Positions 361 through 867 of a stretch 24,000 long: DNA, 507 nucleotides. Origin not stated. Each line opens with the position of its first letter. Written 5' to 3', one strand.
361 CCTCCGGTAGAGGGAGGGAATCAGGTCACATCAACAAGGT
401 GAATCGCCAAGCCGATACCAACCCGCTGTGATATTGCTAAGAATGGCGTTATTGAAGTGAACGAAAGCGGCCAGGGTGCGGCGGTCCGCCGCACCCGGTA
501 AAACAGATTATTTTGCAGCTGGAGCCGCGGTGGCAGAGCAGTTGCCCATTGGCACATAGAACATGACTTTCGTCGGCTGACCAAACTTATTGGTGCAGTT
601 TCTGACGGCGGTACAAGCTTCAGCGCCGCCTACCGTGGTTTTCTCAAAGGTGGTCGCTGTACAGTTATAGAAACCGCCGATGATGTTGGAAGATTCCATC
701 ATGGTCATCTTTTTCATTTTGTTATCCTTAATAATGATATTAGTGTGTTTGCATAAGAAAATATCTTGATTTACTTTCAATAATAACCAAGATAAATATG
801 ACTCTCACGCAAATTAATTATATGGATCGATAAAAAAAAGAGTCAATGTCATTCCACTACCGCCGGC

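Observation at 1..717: Two tandem paralogous double-glycine-leader peptides: a candidate undescribed class II microcin/bacteriocin-like locus cut by the window edge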

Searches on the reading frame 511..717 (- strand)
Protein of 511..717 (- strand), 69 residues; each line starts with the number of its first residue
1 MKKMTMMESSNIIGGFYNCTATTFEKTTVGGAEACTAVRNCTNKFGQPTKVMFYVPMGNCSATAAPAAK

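Call 6: find_encoding_contigs(protein=window:511-717:-, flank=10000, max_places=8)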
Protein seq(69 aa) (69 aa): 2 contigs read that carry it; 2 places shown.
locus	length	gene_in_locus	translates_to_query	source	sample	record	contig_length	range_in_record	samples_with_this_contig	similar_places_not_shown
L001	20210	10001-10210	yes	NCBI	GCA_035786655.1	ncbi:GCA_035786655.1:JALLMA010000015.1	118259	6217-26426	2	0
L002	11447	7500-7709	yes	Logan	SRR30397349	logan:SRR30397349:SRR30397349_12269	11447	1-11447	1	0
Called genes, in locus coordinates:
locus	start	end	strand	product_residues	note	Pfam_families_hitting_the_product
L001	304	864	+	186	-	PF03734:YkuD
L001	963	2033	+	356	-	PF00356:LacI, PF00532:Peripla_BP_1, PF13407:Peripla_BP_4, PF13377:Peripla_BP_3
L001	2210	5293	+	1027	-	PF02837:Glyco_hydro_2_N, PF00703:Glyco_hydro_2, PF02836:Glyco_hydro_2_C, PF16353:LacZ_4, PF02929:Bgal_small_N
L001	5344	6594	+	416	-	PF01306:LacY_symp, PF07690:MFS_1, PF12832:MFS_1_like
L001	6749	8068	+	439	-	PF00924:MS_channel_2nd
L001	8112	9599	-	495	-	PF20695:UbiD_N, PF01977:UbiD, PF20696:UbiD_C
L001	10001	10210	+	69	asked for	PF15959:DUF4762 (weak)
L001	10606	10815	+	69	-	-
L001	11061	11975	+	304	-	PF14525:AraC_binding_2, PF12833:HTH_18, PF00165:HTH_AraC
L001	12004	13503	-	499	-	PF00171:Aldedh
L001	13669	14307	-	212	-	PF01810:LysE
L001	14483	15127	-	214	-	PF03848:TehB, PF13489:Methyltransf_23 (weak), PF05175:MTS (weak), PF13847:Methyltransf_31 (weak), PF08241:Methyltransf_11 (weak), PF08242:Methyltransf_12 (weak), PF13649:Methyltransf_25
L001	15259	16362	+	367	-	PF07759:DUF1615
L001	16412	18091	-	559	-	PF02776:TPP_enzyme_N, PF00205:TPP_enzyme_M, PF02775:TPP_enzyme_C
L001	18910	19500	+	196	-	PF07017:PagP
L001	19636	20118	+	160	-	PF10696:DUF2501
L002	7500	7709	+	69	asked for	PF15959:DUF4762 (weak)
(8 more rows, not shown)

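Call 7: search_protein_families(library=pfam, proteins=[window:511-717:-], max_evalue=1)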
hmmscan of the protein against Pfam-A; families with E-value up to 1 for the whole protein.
seq(69 aa): 2 families
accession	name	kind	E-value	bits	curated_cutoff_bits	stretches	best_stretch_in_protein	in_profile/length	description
PF15959.10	DUF4762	-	5.5e-06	26.6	27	1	1-50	1-50/61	Domain of unknown function (DUF4762)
PF12101.13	DUF3577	-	0.15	12.2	25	1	20-63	47-90/133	Protein of unknown function (DUF3577)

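Call 10: find_homologous_proteins(query=window:511-717:-, max_evalue=0.01)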
Query seq(69 aa) (69 aa): 2 proteins with E <= 0.01 among 2 candidates.
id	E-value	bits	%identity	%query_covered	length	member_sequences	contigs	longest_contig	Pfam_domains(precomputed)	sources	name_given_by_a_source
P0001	5.5e-39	148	100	100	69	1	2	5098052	PF15959.11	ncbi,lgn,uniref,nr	ncbi:DUF4762 family protein [Serratia rhizosphaerae]|uniref:DUF4762 domain-containing protein n=1 Ta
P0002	1.1e-29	118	81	91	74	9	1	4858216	PF15959.11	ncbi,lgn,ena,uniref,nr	ncbi:hypothetical protein D781_0930 [Serratia sp. FGI94]|uniref:DUF4762 family protein n=1 Tax=Serra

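Call 13: search_protein_families(library=ncbifam, proteins=[window:511-717:-], max_evalue=10)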
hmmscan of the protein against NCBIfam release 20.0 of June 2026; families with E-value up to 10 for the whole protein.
seq(69 aa): 0 families

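Call 26: search_protein_representatives(alignment_id=A1)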
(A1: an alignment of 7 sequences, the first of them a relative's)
Query: 7 sequences, 71 profile positions. Proteins with E-value up to 0.001 (for the whole library): 29; up to 1e-10: 3; up to 1e-30: 1. The best 29 are listed.
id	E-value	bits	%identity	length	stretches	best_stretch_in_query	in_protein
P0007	3.2e-38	145.7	-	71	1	1-71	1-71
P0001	1.4e-30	121.3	-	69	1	1-70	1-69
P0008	2.5e-16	75.6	-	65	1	1-63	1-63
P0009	2.1e-10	56.6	-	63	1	1-64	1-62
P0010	1.0e-09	54.4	-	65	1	1-62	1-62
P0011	5.0e-09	52.2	-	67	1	1-66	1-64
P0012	8.9e-08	48.2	-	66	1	1-63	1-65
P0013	1.5e-07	47.5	-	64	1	1-62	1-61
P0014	1.2e-06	44.6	-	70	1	1-53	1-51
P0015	1.2e-06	44.6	-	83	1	1-65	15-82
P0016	2.6e-06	43.5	-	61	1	1-61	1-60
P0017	1.3e-05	41.2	-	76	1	1-48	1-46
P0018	1.4e-05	41.1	-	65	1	2-62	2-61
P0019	1.7e-05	40.9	-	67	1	1-61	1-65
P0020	2.3e-05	40.4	-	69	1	1-62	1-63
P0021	3.9e-05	39.7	-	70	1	1-62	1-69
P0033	8.7e-04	35.4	-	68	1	1-62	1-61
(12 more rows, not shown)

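Call 30: find_homologous_proteins(query=A2, max_evalue=0.001)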
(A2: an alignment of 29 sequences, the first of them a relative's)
Query A2 (29 sequences) (69 aa, profile of the alignment): 30 proteins with E <= 0.001 among 750 candidates.
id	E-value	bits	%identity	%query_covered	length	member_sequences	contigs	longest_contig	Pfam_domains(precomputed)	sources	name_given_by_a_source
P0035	6.5e-24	101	40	91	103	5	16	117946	PF15959.11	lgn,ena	-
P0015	3.5e-22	96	30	67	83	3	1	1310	-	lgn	-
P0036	8.4e-22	95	35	90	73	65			PF15959.11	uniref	uniref:DUF4762 family protein n=3 Tax=cellular organisms TaxID=131567 RepID=UPI0020222BC0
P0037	1.7e-21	94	37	94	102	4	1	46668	PF15959.11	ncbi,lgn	ncbi:hypothetical protein D3C79_195000 [compost metagenome]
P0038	4.9e-21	92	37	91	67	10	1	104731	PF15959.11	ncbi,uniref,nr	ncbi:DUF4762 family protein [Serratia marcescens]|uniref:DUF4762 family protein n=1 Tax=Serratia mar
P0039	8.1e-21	91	37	91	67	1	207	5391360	PF15959.11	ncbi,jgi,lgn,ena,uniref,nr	ncbi:hypothetical protein C0558_14430 [Serratia marcescens]|jgi:hypothetical protein|uniref:DUF4762 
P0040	8.3e-21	91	35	91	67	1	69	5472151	PF15959.11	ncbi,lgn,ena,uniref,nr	ncbi:DUF4762 family protein [Serratia ureilytica]|uniref:DUF4762 family protein n=1 Tax=Serratia Tax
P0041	8.4e-21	91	37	91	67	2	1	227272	PF15959.11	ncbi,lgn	ncbi:TPA: DUF4762 family protein [Serratia marcescens]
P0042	2.3e-20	90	34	96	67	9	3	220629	PF15959.11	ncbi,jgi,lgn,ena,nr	ncbi:DUF4762 family protein [Serratia plymuthica]|nr:DUF4762 family protein [Serratia plymuthica]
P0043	2.6e-19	87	34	90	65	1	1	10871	PF15959.11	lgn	-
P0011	8.6e-19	85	39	93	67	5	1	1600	PF15959.11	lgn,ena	-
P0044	4.0e-18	83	42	67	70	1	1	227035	PF15959.11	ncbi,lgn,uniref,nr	ncbi:DUF4762 family protein [Serratia sp. EWG9]|uniref:DUF4762 family protein n=1 Tax=Serratia sp. E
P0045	7.5e-17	79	39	67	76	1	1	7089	PF15959.11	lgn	-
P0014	7.5e-17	79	40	67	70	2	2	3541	PF15959.11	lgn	-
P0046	9.7e-17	78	35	87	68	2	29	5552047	PF15959.11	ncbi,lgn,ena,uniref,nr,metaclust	ncbi:DUF4762 family protein [Serratia ficaria]|uniref:DUF4762 domain-containing protein n=1 Tax=Serr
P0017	2.2e-16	77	42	67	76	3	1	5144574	PF15959.11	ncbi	ncbi:DUF4762 family protein [Serratia ureilytica]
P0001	3.0e-16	77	100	100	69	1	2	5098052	PF15959.11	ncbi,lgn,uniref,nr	ncbi:DUF4762 family protein [Serratia rhizosphaerae]|uniref:DUF4762 domain-containing protein n=1 Ta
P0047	4.6e-16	76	43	71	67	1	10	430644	PF15959.11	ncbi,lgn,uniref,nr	ncbi:DUF4762 family protein [Citrobacter koseri]|uniref:DUF4762 family protein n=1 Tax=Citrobacter k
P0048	5.6e-16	76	33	87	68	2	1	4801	PF15959.11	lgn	-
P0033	2.7e-15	74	38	67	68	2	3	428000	PF15959.11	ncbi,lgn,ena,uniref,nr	ncbi:DUF4762 family protein [Enterobacillus tribolii]|uniref:Uncharacterized protein DUF4762 n=1 Tax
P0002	5.7e-15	73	81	91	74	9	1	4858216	PF15959.11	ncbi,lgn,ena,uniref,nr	ncbi:hypothetical protein D781_0930 [Serratia sp. FGI94]|uniref:DUF4762 family protein n=1 Tax=Serra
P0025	3.2e-14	70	30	72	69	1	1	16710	PF15959.11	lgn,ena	-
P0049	1.8e-12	65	41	71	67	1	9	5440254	PF15959.11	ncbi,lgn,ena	-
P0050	1.6e-11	62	30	90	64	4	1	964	PF15959.11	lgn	-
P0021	7.1e-11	60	53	22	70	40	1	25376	-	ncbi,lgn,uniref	ncbi:hypothetical protein [Serratia sp. (in: enterobacteria)]|uniref:hypothetical protein n=1 Tax=Se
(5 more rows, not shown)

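Call 33: find_encoding_contigs(protein=P0039, flank=10000, max_places=4)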
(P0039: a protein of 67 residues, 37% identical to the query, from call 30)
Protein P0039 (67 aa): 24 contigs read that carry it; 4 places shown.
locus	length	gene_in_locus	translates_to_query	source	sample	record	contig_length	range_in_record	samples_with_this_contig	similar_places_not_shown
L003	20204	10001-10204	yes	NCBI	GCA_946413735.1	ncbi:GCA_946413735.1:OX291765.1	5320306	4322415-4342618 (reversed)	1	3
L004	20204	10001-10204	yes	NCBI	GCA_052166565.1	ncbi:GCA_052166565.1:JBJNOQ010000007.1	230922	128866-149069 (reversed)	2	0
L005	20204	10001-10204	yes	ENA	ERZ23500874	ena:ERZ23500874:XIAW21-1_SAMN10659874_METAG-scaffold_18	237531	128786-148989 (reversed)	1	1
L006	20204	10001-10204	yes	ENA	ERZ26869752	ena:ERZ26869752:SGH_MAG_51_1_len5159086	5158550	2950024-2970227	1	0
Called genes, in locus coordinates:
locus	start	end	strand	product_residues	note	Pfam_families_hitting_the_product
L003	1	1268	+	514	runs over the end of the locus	PF02028:BCCT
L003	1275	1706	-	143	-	-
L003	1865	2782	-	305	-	PF00296:Bac_luciferase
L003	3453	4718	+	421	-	PF00083:Sugar_tr, PF07690:MFS_1, PF12832:MFS_1_like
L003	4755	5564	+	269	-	PF10703:MoaF, PF17409:MoaF_C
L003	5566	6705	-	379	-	PF01070:FMN_dh, PF00478:IMPDH (weak)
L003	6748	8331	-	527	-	PF02652:Lactate_perm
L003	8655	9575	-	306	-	PF00126:HTH_1, PF03466:LysR_substrate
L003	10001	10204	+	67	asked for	PF15959:DUF4762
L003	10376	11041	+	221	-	PF01323:DSBA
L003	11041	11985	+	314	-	-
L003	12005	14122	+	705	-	PF03412:Peptidase_C39, PF00664:ABC_membrane, PF00005:ABC_tran, PF13304:AAA_21 (weak)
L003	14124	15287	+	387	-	PF25919:BSH_CusB (faint), PF00364:Biotin_lipoyl (faint), PF25917:BSH_RND, PF25984:BSH_YknX (faint), PF25967:RND-MFP_C (weak)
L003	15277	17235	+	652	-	PF00005:ABC_tran, PF02463:SMC_N (faint), PF12704:MacB_PCD, PF02687:FtsX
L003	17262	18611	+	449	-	PF02321:OEP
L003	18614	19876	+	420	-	PF00109:ketoacyl-synt, PF02801:Ketoacyl-synt_C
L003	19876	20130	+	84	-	PF00550:PP-binding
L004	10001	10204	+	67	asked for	PF15959:DUF4762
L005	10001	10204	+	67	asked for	PF15959:DUF4762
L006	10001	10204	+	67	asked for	PF15959:DUF4762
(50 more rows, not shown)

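Call 34: find_encoding_contigs(protein=P0047, flank=10000, max_places=2)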
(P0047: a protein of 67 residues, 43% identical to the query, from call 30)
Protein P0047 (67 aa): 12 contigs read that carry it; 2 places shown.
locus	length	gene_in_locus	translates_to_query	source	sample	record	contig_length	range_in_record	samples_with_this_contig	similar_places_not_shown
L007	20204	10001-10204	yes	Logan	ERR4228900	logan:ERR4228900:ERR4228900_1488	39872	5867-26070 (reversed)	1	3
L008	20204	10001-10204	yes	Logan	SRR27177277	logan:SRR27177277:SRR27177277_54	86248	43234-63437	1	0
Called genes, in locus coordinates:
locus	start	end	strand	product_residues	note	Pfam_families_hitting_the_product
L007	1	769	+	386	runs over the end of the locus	PF00419:Fimbrial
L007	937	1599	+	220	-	PF00563:EAL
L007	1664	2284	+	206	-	-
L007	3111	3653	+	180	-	PF00419:Fimbrial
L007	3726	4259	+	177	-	PF00419:Fimbrial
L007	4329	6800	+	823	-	PF13954:PapC_N, PF00577:Usher, PF13953:PapC_C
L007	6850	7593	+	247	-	PF00345:PapD_N, PF02753:PapD_C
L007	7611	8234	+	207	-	PF00419:Fimbrial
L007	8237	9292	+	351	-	PF00419:Fimbrial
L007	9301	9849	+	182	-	PF00419:Fimbrial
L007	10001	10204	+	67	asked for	PF15959:DUF4762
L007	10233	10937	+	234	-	PF01323:DSBA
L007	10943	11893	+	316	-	-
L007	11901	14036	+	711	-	PF03412:Peptidase_C39, PF00664:ABC_membrane, PF00005:ABC_tran, PF13304:AAA_21 (faint)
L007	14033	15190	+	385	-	PF00364:Biotin_lipoyl (faint), PF25917:BSH_RND, PF25919:BSH_CusB (weak), PF25973:BSH_CzcB (weak), PF25876:HH_MFP_RND (faint), PF25990:Beta-barrel_YknX (weak), PF25967:RND-MFP_C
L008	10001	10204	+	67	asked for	PF15959:DUF4762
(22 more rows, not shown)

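Call 35: find_encoding_contigs(protein=P0033, flank=10000, max_places=2)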
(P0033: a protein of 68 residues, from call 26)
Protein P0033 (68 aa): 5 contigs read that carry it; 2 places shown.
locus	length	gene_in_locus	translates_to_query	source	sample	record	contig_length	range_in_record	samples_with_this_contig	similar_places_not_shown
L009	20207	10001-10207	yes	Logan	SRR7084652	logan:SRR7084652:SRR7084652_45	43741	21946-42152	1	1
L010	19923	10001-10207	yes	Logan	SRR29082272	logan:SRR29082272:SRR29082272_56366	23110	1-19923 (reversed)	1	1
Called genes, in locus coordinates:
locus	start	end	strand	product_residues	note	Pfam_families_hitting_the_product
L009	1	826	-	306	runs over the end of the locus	PF01218:Coprogen_oxidas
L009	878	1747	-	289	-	PF01520:Amidase_3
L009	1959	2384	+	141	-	PF13527:Acetyltransf_9 (weak), PF13480:Acetyltransf_6, PF00583:Acetyltransf_1, PF13673:Acetyltransf_10, PF13508:Acetyltransf_7, PF08445:FR47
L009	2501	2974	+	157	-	PF11143:DUF2919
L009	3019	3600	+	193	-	PF06572:DUF1131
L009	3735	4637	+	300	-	PF04261:Dyp_perox_N, PF20628:Dyp_perox_C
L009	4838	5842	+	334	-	PF01547:SBP_bac_1, PF13531:SBP_bac_11, PF13416:SBP_bac_8, PF13343:SBP_bac_6 (weak)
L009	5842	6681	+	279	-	PF00528:BPD_transp_1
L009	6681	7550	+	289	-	PF00528:BPD_transp_1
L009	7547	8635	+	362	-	PF02463:SMC_N, PF20703:nSTAND1 (faint), PF00005:ABC_tran, PF13304:AAA_21 (faint)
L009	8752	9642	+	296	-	PF00291:PALP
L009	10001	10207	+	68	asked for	PF15959:DUF4762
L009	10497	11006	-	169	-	PF00358:PTS_EIIA_1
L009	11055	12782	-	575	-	PF05524:PEP-utilisers_N, PF00391:PEP-utilizers, PF02896:PEP-utilizers_C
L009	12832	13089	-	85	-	PF00381:PTS-HPr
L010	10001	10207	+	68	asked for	PF15959:DUF4762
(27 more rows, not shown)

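Call 36: find_encoding_contigs(protein=P0021, flank=10000, max_places=2)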
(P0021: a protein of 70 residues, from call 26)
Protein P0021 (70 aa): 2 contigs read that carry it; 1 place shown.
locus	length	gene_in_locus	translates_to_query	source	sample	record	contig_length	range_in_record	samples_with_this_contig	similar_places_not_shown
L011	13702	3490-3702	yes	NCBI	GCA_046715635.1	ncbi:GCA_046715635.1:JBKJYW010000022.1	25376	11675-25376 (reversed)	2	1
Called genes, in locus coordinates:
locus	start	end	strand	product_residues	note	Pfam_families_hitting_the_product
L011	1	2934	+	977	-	PF00873:ACR_tran, PF03176:MMPL, PF02355:SecD_SecF_C (faint)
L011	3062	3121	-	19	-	PF28148:YpfM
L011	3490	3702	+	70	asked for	-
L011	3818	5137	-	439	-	-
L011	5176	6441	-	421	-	PF05231:MASE1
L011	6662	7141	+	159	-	PF13428:TPR_14 (faint), PF00515:TPR_1 (faint), PF07719:TPR_2 (faint), PF13181:TPR_8 (faint), PF14559:TPR_19 (faint), PF12688:TPR_5, PF13432:TPR_16 (weak)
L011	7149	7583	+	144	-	PF00583:Acetyltransf_1, PF13527:Acetyltransf_9, PF13673:Acetyltransf_10, PF13508:Acetyltransf_7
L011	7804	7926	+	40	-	-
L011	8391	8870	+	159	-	PF05638:T6SS_HCP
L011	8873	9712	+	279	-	PF13988:DUF4225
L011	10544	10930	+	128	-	PF03960:ArsC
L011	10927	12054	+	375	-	PF01546:Peptidase_M20, PF07687:M20_dimer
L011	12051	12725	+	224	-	PF02557:VanY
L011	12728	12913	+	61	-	PF13980:UPF0370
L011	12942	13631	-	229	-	PF02230:Abhydrolase_2, PF01738:DLH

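Call 37: find_related_loci(query=L003:12005-14122:+, collection=genome_contigs, flank=10000)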
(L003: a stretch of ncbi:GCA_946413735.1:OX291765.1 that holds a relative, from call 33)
Query L003:12005-14122:+ (705 aa) in genome_contigs; peptide patterns used: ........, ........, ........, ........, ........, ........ (x = any residue, [..] = any of these).
151 stretches matched a pattern; 76 encode a relative of the query (tblastn E <= 1e-3); 76 distinct loci.
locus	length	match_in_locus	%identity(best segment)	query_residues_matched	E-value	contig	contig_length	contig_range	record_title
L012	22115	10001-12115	100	1-705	0e+0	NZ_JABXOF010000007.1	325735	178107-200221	Serratia ureilytica strain CCUG:50595 contig00007, whole genome shotgun sequence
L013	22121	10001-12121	92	1-705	0e+0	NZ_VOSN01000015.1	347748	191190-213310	Serratia montpellierensis strain PsyLou2A USDA-ARS_EBCL_PsyLou2A.15, whole genome shotgun sequence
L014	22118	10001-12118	91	1-704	0e+0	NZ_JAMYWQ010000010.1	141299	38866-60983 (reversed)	Serratia nevei strain 9rpt1 Serratia_9rpt1_Spades_trim_contig_10, whole genome shotgun sequence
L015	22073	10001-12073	81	1-690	0e+0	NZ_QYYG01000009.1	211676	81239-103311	Serratia inhibens strain S40 scaffold_9, whole genome shotgun sequence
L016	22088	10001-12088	80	1-693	0e+0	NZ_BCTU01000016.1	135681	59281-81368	Serratia plymuthica NBRC 102599, whole genome shotgun sequence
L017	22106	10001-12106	69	1-694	0e+0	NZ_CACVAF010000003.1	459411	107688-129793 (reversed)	Yersinia vastinensis strain IP38594, whole genome shotgun sequence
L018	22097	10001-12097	69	1-691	0e+0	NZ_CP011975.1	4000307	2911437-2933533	Yersinia aleksiciae strain 159 chromosome, complete genome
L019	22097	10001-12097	69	1-691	0e+0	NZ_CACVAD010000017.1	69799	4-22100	Yersinia artesiana strain IP42281, whole genome shotgun sequence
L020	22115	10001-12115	67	1-699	0e+0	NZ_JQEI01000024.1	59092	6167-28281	Serratia sp. Ag1 contig24, whole genome shotgun sequence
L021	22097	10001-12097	69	1-691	0e+0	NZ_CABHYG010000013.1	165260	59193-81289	Yersinia proxima strain IP37424, whole genome shotgun sequence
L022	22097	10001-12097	68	1-690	0e+0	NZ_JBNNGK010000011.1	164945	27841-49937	Serratia sp. NPDC078593 NPDC078593_64_G6.ctg-0011, whole genome shotgun sequence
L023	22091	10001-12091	68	1-690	0e+0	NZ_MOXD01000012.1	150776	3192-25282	Serratia oryzae strain J11-6 NODE_12_length_150776_cov_43.3122, whole genome shotgun sequence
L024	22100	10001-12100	68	1-692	0e+0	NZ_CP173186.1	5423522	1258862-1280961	Serratia aquatilis strain 2015-2462-01 chromosome, complete genome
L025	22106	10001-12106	68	1-694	0e+0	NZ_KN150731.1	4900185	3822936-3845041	Yersinia frederiksenii ATCC 33641 scaffold1, whole genome shotgun sequence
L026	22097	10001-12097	67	1-692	0e+0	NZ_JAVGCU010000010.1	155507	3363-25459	Serratia fonticola strain RP0009 contig00010, whole genome shotgun sequence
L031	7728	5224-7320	67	1-692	0e+0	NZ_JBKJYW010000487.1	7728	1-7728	MAG: Serratia sp. (in: enterobacteria) isolate swi_bin.219 k127_5966831, whole genome shotgun sequence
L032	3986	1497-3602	66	1-696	0e+0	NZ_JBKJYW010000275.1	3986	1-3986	MAG: Serratia sp. (in: enterobacteria) isolate swi_bin.219 k127_20132539, whole genome shotgun sequence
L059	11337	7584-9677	66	1-696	0e+0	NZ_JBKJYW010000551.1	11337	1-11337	MAG: Serratia sp. (in: enterobacteria) isolate swi_bin.219 k127_19566798, whole genome shotgun sequence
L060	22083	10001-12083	71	1-692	0e+0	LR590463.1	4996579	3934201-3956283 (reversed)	Serratia rubidaea strain NCTC12971 genome assembly, chromosome: 1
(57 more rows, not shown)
